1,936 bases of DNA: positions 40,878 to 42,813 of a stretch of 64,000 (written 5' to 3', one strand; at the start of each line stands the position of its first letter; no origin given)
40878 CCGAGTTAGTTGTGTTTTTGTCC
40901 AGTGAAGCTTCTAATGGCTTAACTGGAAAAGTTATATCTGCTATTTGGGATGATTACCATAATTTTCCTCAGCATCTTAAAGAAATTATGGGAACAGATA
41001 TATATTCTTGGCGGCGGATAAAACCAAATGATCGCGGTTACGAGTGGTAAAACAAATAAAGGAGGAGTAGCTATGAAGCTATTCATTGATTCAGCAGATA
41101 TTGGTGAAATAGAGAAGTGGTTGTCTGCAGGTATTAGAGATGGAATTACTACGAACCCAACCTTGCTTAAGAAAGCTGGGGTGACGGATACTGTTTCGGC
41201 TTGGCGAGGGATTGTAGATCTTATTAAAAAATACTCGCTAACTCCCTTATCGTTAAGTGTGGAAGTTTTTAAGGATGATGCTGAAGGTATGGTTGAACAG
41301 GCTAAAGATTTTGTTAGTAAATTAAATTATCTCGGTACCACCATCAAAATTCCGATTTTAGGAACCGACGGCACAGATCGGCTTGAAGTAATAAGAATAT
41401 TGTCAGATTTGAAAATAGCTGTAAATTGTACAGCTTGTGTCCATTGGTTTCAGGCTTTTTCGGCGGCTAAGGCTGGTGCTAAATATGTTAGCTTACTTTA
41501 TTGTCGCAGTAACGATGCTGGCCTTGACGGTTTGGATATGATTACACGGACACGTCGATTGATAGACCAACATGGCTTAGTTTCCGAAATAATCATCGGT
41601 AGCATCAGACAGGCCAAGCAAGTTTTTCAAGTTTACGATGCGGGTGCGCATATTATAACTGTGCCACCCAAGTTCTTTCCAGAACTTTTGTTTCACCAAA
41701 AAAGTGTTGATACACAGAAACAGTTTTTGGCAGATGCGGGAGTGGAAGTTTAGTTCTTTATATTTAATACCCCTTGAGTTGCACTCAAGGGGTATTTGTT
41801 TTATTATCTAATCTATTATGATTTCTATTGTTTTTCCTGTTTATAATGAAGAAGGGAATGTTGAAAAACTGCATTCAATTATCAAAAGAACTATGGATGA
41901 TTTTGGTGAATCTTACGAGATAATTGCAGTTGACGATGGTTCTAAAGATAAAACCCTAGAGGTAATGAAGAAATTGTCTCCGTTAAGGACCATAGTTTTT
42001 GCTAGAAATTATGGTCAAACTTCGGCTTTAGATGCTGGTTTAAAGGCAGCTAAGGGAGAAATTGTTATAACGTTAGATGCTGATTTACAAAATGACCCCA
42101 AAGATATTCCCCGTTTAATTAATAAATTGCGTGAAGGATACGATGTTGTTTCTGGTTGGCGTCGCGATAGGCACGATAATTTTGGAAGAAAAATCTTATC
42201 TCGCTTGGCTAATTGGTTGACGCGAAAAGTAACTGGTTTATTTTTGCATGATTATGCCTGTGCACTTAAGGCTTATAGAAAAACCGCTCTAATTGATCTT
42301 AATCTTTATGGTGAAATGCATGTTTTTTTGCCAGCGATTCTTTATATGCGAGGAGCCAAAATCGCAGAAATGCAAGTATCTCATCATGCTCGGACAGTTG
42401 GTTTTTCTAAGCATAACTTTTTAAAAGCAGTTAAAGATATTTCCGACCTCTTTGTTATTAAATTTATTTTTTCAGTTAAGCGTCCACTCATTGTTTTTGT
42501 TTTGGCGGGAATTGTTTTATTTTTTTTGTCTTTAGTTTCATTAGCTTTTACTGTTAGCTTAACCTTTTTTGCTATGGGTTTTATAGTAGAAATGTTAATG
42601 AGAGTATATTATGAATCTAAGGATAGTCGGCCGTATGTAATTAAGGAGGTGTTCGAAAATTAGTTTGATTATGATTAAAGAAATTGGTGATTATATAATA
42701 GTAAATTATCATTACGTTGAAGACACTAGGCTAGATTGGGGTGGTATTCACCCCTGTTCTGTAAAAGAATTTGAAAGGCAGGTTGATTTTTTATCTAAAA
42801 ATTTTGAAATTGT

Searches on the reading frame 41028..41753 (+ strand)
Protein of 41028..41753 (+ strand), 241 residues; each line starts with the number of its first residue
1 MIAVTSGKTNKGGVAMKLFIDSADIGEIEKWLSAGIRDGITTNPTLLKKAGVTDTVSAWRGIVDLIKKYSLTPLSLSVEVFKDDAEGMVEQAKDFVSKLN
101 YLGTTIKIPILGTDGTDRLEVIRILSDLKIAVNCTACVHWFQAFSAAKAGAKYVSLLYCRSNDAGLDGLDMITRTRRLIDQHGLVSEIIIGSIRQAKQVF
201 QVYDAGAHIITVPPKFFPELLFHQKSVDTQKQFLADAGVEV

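Call 10: search_protein_families(library=pfam, proteins=[window:41028-41753:+], max_evalue=0.0001)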
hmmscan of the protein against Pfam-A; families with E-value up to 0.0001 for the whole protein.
window:41028-41753:+ (241 aa): 1 family
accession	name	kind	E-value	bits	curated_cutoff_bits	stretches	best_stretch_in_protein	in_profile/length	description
PF00923.25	TAL_FSA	-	1.7e-31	110.1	27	1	18-226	1-238/285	Transaldolase/Fructose-6-phosphate aldolase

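Call 49: search_protein_families(library=ncbifam, proteins=[window:41028-41753:+], max_evalue=0.00001)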
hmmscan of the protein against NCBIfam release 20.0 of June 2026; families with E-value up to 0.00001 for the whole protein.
window:41028-41753:+ (241 aa): 4 families
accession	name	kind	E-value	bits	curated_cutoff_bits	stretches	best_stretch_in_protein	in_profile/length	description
TIGR00875.1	fsa_talC_mipB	equivalog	2.4e-38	131.7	245.95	1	16-235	1-207/213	fructose-6-phosphate aldolase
TIGR02134.1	transald_staph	equivalog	3.6e-27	95.6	281.95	1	15-237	5-228/236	transaldolase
NF009299.0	PRK12656.1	equivalog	1.4e-22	80.3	214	1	16-219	1-195/222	fructose-6-phosphate aldolase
NF009296.0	PRK12653.1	subfamily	1e-19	71.2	306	1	16-215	1-189/220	fructose-6-phosphate aldolase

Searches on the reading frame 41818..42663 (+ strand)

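Call 10: search_protein_families(library=pfam, proteins=[window:41818-42663:+], max_evalue=0.0001)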
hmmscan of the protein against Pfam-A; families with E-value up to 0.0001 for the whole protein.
window:41818-42663:+ (281 aa): 2 families
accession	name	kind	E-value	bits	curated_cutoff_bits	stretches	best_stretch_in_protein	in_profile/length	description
PF00535.33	Glycos_transf_2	-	1.4e-31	110.2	23.3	1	3-159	1-165/168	Glycosyl transferase family 2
PF10111.15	Glyco_tranf_2_2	-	8.4e-08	32.5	27.3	1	3-90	1-92/276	Glycosyltransferase like family 2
